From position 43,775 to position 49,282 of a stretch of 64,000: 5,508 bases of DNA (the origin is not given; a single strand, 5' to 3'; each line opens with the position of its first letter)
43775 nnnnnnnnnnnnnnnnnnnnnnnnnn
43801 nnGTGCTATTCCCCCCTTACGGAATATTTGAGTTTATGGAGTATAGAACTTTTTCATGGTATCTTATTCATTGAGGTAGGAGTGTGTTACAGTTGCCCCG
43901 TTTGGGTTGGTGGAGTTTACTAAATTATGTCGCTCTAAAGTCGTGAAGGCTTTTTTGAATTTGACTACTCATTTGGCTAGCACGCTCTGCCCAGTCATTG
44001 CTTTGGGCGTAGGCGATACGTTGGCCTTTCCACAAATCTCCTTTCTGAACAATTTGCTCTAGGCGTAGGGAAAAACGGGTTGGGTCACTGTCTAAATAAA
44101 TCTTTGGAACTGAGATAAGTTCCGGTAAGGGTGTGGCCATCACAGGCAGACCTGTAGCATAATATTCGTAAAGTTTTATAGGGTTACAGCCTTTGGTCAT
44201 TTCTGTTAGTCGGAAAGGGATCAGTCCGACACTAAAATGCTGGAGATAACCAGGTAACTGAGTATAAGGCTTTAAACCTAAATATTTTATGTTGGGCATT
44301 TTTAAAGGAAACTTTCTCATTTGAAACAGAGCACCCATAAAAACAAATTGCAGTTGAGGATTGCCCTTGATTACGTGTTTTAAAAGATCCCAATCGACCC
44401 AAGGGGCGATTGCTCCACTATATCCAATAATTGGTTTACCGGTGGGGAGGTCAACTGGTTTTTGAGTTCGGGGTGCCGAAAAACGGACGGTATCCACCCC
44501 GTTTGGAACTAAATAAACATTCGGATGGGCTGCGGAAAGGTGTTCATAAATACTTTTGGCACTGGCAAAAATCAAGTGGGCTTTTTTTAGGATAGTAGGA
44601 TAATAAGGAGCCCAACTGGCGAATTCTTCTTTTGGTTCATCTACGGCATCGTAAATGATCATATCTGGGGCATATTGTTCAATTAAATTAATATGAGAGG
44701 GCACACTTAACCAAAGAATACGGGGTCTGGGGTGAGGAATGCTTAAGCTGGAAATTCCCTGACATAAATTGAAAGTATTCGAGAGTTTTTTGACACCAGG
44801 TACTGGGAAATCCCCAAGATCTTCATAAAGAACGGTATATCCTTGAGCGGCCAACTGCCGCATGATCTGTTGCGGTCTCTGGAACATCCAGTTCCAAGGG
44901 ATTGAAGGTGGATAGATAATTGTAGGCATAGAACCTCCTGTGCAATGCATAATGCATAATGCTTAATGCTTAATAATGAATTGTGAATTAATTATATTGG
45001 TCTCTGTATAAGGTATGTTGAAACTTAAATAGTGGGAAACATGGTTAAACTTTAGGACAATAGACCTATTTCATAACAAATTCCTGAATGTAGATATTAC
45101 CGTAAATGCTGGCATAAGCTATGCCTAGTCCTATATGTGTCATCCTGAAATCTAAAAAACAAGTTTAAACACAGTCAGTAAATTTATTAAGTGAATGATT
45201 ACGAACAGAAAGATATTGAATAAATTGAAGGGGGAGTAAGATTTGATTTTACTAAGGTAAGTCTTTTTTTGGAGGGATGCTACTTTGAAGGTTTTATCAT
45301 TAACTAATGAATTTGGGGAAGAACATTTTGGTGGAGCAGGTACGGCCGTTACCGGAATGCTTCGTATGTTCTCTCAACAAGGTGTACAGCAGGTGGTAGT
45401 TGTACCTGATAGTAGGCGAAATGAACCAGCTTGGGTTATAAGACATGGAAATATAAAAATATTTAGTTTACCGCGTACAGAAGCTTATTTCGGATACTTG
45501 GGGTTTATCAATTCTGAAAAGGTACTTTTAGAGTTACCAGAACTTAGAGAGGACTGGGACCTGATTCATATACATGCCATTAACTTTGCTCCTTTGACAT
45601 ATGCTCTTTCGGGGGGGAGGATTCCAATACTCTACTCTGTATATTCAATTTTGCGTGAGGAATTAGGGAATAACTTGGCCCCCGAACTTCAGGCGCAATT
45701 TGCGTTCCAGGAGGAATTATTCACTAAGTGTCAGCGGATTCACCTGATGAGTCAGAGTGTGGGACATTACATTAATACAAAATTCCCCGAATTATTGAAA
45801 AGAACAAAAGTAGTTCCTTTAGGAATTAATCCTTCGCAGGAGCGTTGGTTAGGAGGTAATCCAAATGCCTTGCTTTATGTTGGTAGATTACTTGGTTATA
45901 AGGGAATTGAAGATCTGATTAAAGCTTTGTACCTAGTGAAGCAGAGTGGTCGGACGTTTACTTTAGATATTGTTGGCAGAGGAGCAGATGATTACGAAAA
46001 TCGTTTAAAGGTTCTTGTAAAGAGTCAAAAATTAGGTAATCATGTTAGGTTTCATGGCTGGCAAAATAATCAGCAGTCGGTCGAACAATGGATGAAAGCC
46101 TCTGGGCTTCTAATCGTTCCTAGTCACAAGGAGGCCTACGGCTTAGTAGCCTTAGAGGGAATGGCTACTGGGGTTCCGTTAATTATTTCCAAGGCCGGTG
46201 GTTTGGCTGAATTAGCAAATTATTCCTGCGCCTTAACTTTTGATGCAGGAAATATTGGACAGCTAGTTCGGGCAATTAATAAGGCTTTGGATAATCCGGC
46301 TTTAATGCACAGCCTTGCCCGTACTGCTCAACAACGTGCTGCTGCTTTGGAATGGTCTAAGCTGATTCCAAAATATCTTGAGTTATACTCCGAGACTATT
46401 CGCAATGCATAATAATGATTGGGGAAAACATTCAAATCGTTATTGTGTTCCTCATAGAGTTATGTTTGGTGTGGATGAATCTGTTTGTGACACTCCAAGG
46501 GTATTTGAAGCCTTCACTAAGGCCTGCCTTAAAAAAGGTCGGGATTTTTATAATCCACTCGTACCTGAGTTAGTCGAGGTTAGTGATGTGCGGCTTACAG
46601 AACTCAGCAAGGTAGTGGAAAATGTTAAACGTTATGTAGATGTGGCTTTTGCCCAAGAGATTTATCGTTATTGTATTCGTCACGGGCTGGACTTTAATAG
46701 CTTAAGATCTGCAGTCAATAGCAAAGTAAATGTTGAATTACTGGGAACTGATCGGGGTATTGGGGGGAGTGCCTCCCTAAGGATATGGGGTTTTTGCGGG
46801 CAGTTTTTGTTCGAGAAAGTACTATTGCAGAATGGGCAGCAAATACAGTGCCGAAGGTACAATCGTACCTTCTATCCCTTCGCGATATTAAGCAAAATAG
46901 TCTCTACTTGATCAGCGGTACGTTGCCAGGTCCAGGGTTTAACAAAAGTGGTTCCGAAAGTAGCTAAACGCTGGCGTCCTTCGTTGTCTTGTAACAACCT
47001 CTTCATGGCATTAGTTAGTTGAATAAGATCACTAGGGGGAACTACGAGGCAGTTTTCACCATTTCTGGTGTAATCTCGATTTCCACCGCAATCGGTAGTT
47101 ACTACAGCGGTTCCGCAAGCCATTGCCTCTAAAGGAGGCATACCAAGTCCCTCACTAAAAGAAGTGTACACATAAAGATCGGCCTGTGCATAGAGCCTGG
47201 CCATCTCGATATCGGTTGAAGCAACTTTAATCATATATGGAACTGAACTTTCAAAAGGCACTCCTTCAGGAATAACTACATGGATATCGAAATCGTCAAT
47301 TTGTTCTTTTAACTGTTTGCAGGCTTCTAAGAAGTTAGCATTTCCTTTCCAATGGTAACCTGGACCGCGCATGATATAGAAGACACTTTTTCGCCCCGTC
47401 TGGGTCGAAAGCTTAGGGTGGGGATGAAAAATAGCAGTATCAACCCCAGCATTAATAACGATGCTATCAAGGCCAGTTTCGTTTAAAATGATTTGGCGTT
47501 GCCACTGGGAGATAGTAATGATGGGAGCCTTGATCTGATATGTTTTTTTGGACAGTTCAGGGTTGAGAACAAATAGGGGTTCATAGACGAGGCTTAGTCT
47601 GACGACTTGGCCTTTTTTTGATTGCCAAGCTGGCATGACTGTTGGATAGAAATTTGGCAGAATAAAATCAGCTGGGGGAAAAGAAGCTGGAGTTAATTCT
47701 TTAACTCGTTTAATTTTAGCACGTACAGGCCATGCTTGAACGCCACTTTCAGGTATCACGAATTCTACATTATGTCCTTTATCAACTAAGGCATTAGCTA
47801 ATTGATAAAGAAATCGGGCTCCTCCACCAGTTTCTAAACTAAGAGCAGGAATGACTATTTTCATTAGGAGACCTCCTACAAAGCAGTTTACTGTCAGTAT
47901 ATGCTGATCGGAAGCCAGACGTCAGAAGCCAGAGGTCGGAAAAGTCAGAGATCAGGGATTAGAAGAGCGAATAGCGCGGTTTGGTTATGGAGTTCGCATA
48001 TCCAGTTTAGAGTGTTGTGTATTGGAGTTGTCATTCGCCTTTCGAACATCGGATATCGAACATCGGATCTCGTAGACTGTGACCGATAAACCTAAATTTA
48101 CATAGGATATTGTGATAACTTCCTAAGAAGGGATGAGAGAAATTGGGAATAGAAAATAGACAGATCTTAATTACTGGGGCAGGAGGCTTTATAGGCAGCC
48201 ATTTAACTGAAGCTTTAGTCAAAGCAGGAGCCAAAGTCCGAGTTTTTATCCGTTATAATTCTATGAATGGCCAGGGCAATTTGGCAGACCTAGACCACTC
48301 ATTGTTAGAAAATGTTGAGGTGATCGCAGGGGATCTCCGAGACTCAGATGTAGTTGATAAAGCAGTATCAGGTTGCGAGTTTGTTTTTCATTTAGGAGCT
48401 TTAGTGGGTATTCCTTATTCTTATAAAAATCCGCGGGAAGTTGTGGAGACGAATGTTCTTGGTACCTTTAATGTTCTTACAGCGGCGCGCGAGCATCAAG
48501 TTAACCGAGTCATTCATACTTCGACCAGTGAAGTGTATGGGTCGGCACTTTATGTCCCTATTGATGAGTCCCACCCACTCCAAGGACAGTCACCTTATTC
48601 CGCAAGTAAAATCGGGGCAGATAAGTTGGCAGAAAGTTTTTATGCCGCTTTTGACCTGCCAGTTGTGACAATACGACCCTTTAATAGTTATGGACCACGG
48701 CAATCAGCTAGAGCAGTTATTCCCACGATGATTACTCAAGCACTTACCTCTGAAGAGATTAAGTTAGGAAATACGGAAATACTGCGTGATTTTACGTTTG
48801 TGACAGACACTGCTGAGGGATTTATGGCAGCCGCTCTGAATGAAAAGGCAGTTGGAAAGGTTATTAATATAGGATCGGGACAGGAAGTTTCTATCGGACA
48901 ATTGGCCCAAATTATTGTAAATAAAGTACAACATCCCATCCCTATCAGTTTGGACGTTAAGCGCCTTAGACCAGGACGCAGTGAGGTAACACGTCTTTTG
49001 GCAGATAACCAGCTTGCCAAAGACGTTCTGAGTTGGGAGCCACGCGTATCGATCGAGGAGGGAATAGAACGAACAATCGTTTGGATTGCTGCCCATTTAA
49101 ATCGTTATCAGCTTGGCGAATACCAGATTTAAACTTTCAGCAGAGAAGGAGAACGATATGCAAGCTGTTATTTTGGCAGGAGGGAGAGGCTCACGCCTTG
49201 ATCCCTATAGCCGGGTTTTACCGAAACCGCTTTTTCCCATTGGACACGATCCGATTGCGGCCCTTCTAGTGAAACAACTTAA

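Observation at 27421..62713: A ~35 kb mosaic island of soluble glycosyltransferases, nucleotide-sugar genes and uncharacterised structural proteins with no export machinery: probable mother-cell protein-glycosylation / spore-surface system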

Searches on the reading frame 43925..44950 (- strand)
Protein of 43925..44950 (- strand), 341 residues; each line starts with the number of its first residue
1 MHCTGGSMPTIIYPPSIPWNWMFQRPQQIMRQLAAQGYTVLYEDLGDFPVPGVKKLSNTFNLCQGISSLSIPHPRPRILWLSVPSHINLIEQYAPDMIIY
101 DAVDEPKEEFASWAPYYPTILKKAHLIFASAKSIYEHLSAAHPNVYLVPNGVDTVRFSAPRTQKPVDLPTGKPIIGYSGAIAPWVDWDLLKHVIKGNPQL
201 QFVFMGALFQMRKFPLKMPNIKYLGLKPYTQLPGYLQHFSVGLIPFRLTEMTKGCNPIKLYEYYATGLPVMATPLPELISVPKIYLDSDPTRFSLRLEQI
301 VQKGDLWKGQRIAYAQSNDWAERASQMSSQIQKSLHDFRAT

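Call 6: search_protein_families(library=pfam, proteins=[window:43925-44950:-], max_evalue=0.01)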
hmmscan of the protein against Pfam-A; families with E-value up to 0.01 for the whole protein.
window:43925-44950:- (341 aa): 3 families
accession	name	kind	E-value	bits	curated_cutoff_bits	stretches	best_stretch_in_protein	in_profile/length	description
PF13692.12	Glyco_trans_1_4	-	2.3e-05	25.1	27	1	191-294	25-133/142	Glycosyl transferases group 1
PF00534.26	Glycos_transf_1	-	0.003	17.6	26.4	1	163-274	6-123/172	Glycosyl transferases group 1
PF13524.12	Glyco_trans_1_2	-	0.0041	17.5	25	1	189-280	5-87/144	Glycosyl transferase-like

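Call 48: search_protein_families(library=ncbifam, proteins=[window:43925-44950:-], max_evalue=0.00001)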
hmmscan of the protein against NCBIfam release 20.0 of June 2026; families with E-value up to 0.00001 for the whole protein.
window:43925-44950:- (341 aa): 1 family
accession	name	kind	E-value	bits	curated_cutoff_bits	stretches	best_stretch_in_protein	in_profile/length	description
NF047676.1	TeichurnBiosyTuaH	equivalog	2.7e-24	85.8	550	1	79-329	102-382/384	teichuronic acid biosynthesis protein TuaH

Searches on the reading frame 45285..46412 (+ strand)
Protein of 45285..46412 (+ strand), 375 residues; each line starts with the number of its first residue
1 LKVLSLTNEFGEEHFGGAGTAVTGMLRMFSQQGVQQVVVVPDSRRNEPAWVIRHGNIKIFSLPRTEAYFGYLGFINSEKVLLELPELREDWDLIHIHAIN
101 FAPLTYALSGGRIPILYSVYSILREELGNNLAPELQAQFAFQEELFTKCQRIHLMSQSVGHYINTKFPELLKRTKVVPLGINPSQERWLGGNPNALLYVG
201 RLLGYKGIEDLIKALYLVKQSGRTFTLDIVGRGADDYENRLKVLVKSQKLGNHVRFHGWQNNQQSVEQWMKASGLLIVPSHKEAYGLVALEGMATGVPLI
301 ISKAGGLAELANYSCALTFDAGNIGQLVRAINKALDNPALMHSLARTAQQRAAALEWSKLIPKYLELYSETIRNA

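Call 6: search_protein_families(library=pfam, proteins=[window:45285-46412:+], max_evalue=0.01)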
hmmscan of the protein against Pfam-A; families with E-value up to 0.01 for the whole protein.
window:45285-46412:+ (375 aa): 6 families
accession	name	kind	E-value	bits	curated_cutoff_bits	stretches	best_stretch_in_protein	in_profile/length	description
PF00534.26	Glycos_transf_1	-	1.1e-32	113.3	26.4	1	191-351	13-172/172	Glycosyl transferases group 1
PF13692.12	Glyco_trans_1_4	-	3e-25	89.6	27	1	195-337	3-142/142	Glycosyl transferases group 1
PF20706.3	GT4-conflict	-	3e-18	66.4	26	1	181-354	179-361/385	Family 4 Glycosyltransferase in conflict systems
PF13439.12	Glyco_transf_4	-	2.2e-11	44.5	28.5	1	15-184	1-169/170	Glycosyltransferase Family 4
PF13579.12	Glyco_trans_4_4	-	3.7e-08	34.3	29.7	1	16-167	1-146/158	Glycosyl transferase 4-like domain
PF13524.12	Glyco_trans_1_2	-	0.0055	17.1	25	0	229-353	19-130/144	Glycosyl transferase-like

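Call 90: search_protein_families(library=padloc, proteins=[window:45285-46412:+], max_evalue=0.001)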
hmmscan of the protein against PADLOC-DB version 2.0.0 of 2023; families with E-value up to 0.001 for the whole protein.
window:45285-46412:+ (375 aa): 0 families

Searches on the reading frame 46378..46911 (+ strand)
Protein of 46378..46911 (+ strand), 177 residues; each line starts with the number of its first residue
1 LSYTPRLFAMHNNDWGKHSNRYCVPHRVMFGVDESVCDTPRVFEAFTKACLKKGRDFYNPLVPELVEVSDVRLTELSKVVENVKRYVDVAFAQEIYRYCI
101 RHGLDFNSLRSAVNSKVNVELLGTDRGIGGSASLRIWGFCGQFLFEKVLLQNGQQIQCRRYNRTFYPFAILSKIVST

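Call 6: search_protein_families(library=pfam, proteins=[window:46378-46911:+], max_evalue=0.01)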
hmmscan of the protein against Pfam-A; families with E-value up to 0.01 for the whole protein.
window:46378-46911:+ (177 aa): 1 family
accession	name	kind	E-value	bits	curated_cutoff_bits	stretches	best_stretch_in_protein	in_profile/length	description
PF00984.24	UDPG_MGDP_dh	-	1e-07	32.4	25.4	1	74-131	3-62/94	UDP-glucose/GDP-mannose dehydrogenase family, central domain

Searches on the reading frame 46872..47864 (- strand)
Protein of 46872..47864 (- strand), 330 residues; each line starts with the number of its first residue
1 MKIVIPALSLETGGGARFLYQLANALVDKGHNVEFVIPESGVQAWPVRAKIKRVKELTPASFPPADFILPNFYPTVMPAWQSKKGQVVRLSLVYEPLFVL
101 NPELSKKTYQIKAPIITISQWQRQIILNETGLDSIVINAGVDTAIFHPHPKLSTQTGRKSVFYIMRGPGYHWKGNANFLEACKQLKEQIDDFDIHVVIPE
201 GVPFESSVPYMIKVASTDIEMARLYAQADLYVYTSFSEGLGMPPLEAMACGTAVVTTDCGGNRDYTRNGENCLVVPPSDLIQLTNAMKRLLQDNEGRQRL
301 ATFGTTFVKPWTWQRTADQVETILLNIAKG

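Call 6: search_protein_families(library=pfam, proteins=[window:46872-47864:-], max_evalue=0.01)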
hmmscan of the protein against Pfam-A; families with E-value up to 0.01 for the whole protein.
window:46872-47864:- (330 aa): 7 families
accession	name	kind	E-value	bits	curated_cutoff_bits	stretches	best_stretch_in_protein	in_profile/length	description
PF00534.26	Glycos_transf_1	-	8e-25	87.8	26.4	1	220-302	85-167/172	Glycosyl transferases group 1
PF13692.12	Glyco_trans_1_4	-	6.8e-23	81.9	27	1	171-293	13-142/142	Glycosyl transferases group 1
PF13524.12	Glyco_trans_1_2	-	2.9e-08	34.2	25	1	180-320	7-142/144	Glycosyl transferase-like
PF20706.3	GT4-conflict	-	1.7e-06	27.8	26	1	220-319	274-384/385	Family 4 Glycosyltransferase in conflict systems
PF13439.12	Glyco_transf_4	-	2.2e-06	28.2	28.5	1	13-67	2-56/170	Glycosyltransferase Family 4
PF22772.2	WsaF_C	-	0.00092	19.5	27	1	220-286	67-131/133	WsaF, C-terminal domain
PF08323.17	Glyco_transf_5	-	0.0075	16.4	22.7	0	10-60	13-61/239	Starch synthase catalytic domain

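Call 90: search_protein_families(library=padloc, proteins=[window:46872-47864:-], max_evalue=0.001)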
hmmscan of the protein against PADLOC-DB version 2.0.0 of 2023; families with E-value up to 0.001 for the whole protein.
window:46872-47864:- (330 aa): 0 families

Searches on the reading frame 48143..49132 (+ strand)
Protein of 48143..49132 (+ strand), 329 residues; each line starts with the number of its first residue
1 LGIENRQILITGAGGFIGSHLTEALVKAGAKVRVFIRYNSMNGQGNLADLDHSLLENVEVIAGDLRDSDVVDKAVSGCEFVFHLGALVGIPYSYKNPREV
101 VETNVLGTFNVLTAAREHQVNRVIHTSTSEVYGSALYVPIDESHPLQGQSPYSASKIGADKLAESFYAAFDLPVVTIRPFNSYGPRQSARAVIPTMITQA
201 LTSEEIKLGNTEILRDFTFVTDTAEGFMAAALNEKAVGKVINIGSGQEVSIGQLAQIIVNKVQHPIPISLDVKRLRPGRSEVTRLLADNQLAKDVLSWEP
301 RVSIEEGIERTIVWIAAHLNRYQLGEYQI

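Call 6: search_protein_families(library=pfam, proteins=[window:48143-49132:+], max_evalue=0.01)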
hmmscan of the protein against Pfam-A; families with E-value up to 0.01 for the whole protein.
window:48143-49132:+ (329 aa): 10 families
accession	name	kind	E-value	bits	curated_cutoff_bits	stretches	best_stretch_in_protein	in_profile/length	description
PF16363.11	GDP_Man_Dehyd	-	3.9e-71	240.7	27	1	9-311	1-332/332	GDP-mannose 4,6 dehydratase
PF01370.27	Epimerase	-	2.7e-56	191.1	20.9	1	8-244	1-240/240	NAD dependent epimerase/dehydratase family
PF02719.21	Polysacc_synt_2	-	2.2e-24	86.6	20.2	1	8-290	1-278/293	Polysaccharide biosynthesis protein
PF01073.25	3Beta_HSD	-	3.2e-24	85.9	22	1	9-231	1-229/280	3-beta hydroxysteroid dehydrogenase/isomerase family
PF07993.18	NAD_binding_4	-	1.5e-15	57.5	20.1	1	10-179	1-204/258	Male sterility protein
PF13460.12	NAD_binding_10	-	2.4e-13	50.8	27.2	1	12-135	1-105/184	NAD(P)H-binding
PF05368.20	NmrA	-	2.5e-11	44.2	27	1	5-86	2-78/298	NmrA-like family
PF00106.31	adh_short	-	4.8e-11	43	26.6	1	8-166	3-163/195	short chain dehydrogenase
PF04321.23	RmlD_sub_bind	-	1.2e-09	38.2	27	1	7-265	2-234/287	RmlD substrate binding domain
PF08659.16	KR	-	0.00052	20.4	22.6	1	8-79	3-76/180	KR domain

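Call 48: search_protein_families(library=ncbifam, proteins=[window:48143-49132:+], max_evalue=0.00001)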
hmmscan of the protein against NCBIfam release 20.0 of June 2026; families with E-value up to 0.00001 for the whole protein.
window:48143-49132:+ (329 aa): 37 families (the best 25 are shown)
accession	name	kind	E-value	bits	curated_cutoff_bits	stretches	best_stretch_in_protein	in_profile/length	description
TIGR04180.1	EDH_00030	hypoth_equivalog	1.7e-129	431.1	475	1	8-302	1-296/297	NAD-dependent 4,6-dehydratase LegB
TIGR01181.1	dTDP_gluc_dehyt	equivalog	5.3e-53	180.2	365.1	1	7-318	1-314/321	dTDP-glucose 4,6-dehydratase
TIGR01179.1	galE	equivalog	1.4e-40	139.2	262.3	2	7-188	1-182/332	UDP-glucose 4-epimerase GalE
TIGR03466.1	HpnA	hypoth_equivalog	2.6e-35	121.9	367.65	1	7-267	2-251/327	hopanoid-associated sugar epimerase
TIGR02622.1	CDP_4_6_dhtase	equivalog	1e-33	116.9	278.45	1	4-317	3-332/352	CDP-glucose 4,6-dehydratase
NF011728.1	PRK15181.1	equivalog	4.1e-30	105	760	1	6-316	16-338/348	Vi polysaccharide biosynthesis UDP-N-acetylglucosaminuronic acid C-4 epimerase TviC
NF007582.0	PRK10217.1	equivalog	7.4e-28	97.6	698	1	6-318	2-334/355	dTDP-glucose 4,6-dehydratase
NF042423.1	oxyalk_red_Shew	equivalog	1.2e-27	96.9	580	1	6-255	9-250/331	2-alkyl-3-oxoalkanoate reductase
NF042422.1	oxyalk_red_OleD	equivalog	3.1e-26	92.5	580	1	7-251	2-239/329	2-alkyl-3-oxoalkanoate reductase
NF007490.0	PRK10084.1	subfamily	4e-26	91.9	649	1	7-318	2-337/361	dTDP-glucose 4,6-dehydratase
NF007956.0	PRK10675.1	subfamily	2.7e-25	89.2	394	1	7-188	2-186/338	UDP-glucose 4-epimerase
TIGR01472.1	gmd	equivalog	6.7e-25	88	415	1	8-309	3-332/342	GDP-mannose 4,6-dehydratase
TIGR02197.1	heptose_epim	equivalog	7.7e-24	84.4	274.6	1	8-316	1-314/316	ADP-glyceromanno-heptose 6-epimerase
NF047922.1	GDPFucSynFcl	equivalog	2.5e-21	76.4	500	1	85-318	61-304/308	GDP-L-fucose synthase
NF052578.1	StrlDmthSdmBMthl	equivalog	3.6e-21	76.2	600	1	8-143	3-128/328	sterol demethylase protein SdmB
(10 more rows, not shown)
